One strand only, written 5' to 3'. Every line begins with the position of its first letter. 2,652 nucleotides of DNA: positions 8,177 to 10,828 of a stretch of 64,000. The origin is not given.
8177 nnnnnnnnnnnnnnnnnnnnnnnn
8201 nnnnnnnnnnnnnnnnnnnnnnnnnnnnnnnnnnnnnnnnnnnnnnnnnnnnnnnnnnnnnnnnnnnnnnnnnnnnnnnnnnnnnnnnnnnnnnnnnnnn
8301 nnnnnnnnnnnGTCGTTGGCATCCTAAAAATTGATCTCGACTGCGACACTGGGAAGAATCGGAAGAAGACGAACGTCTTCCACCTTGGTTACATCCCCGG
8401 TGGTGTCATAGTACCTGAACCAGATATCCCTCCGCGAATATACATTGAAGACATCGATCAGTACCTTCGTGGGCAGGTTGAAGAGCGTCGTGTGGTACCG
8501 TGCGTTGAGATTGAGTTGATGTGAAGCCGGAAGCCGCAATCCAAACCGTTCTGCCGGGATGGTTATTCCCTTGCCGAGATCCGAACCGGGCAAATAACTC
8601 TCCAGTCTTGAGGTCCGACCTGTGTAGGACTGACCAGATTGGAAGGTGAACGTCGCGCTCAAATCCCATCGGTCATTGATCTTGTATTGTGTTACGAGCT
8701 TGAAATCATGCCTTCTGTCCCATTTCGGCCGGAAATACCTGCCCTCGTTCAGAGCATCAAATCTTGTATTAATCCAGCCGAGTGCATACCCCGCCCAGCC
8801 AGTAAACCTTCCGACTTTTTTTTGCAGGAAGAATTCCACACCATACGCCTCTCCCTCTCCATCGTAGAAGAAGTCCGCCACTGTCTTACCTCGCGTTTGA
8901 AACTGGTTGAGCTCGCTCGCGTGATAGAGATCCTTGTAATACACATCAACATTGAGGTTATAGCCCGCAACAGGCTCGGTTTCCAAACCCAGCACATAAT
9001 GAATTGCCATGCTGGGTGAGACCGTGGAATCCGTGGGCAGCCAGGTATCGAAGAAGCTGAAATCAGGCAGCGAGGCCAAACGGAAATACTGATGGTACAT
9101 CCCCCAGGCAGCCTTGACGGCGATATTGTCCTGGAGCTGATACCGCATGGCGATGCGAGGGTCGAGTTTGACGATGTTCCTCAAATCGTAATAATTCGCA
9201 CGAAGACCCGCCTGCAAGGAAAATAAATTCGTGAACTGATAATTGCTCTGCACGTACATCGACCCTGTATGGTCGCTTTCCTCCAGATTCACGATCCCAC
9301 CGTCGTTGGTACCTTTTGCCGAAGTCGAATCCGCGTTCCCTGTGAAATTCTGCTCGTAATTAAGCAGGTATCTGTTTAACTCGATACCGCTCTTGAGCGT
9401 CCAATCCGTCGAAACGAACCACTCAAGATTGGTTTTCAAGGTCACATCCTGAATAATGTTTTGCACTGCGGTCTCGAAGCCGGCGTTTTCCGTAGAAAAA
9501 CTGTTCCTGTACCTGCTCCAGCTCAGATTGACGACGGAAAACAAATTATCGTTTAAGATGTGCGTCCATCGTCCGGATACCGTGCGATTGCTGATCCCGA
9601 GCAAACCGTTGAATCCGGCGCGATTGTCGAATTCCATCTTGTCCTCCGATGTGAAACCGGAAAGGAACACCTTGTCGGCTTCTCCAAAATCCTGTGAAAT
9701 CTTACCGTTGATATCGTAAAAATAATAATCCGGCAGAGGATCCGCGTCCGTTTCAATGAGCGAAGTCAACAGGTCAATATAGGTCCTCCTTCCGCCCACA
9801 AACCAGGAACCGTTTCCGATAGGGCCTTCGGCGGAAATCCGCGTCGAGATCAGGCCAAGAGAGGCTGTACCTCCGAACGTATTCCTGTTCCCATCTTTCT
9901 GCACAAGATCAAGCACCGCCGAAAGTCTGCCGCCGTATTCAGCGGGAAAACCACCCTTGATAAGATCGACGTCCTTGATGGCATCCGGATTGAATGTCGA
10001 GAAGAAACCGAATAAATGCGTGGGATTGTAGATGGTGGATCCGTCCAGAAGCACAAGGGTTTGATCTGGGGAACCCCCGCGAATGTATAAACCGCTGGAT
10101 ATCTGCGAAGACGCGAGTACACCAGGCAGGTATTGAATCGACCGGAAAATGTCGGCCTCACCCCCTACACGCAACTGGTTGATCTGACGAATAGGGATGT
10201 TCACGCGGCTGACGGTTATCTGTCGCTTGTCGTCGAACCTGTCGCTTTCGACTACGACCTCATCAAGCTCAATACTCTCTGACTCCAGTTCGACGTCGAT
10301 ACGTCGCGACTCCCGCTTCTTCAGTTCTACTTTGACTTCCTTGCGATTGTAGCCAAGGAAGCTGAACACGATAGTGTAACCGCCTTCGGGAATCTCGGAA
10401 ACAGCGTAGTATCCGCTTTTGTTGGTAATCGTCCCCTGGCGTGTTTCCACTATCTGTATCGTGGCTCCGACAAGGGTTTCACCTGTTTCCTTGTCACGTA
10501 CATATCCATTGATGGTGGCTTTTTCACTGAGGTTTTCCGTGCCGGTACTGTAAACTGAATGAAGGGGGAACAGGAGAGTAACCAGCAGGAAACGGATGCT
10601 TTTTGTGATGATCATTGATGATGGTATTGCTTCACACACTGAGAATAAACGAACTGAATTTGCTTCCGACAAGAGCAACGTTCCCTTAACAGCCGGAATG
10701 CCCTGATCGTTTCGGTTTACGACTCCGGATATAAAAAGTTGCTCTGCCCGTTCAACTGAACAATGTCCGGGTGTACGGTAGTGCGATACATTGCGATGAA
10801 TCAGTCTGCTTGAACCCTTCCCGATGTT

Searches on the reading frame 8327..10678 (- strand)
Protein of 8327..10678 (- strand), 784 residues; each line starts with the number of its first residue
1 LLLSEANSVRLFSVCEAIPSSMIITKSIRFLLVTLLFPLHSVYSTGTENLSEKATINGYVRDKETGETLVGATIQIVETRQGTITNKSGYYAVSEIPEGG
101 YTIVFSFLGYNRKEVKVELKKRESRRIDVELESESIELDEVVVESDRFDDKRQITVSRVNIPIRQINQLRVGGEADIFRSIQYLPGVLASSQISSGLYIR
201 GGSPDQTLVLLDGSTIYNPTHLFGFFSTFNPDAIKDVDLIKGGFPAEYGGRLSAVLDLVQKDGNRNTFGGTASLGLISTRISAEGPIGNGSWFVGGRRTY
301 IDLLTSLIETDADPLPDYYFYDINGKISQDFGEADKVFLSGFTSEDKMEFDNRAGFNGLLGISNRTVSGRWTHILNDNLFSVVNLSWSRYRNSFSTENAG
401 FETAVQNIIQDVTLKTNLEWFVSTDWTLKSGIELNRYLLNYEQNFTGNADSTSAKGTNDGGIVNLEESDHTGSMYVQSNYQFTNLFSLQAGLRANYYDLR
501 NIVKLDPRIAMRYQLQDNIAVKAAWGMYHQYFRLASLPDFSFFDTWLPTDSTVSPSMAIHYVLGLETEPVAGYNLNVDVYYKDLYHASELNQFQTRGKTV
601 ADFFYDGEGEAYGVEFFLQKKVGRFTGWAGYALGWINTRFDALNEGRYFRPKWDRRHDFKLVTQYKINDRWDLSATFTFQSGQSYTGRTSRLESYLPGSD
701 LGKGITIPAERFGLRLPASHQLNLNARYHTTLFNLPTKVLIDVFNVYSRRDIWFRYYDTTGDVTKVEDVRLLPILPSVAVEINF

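Call 22: search_protein_families(library=ncbifam, proteins=[window:8327-10678:-], max_evalue=0.001)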
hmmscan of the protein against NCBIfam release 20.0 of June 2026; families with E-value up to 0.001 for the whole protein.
window:8327-10678:- (784 aa): 6 families
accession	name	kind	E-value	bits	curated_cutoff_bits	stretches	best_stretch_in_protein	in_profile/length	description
TIGR04056.1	OMP_RagA_SusC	subfamily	2.7e-21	75.6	368.25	1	55-243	2-184/981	SusC/RagA family TonB-linked outer membrane protein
NF052345.1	S_layer_anammox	exception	1.6e-08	32.4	1400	1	49-135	1307-1395/1596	Kustd1514 family S-layer glycoprotein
TIGR01786.1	TonB-hemlactrns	subfamily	4.2e-06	25.4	323.75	0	149-249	11-121/719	TonB-dependent hemoglobin/transferrin/lactoferrin family receptor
TIGR01779.1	TonB-B12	equivalog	4.9e-06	25.4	599.7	1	134-352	24-253/614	TonB-dependent vitamin B12 receptor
NF010048.1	PRK13524.1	subfamily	7.1e-05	21.4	493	0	395-523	359-485/744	FepA family TonB-dependent siderophore receptor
NF053692.1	BamP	equivalog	0.00069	19.1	230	0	75-146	44-113/251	BamP family beta-barrel-assembly machinery protein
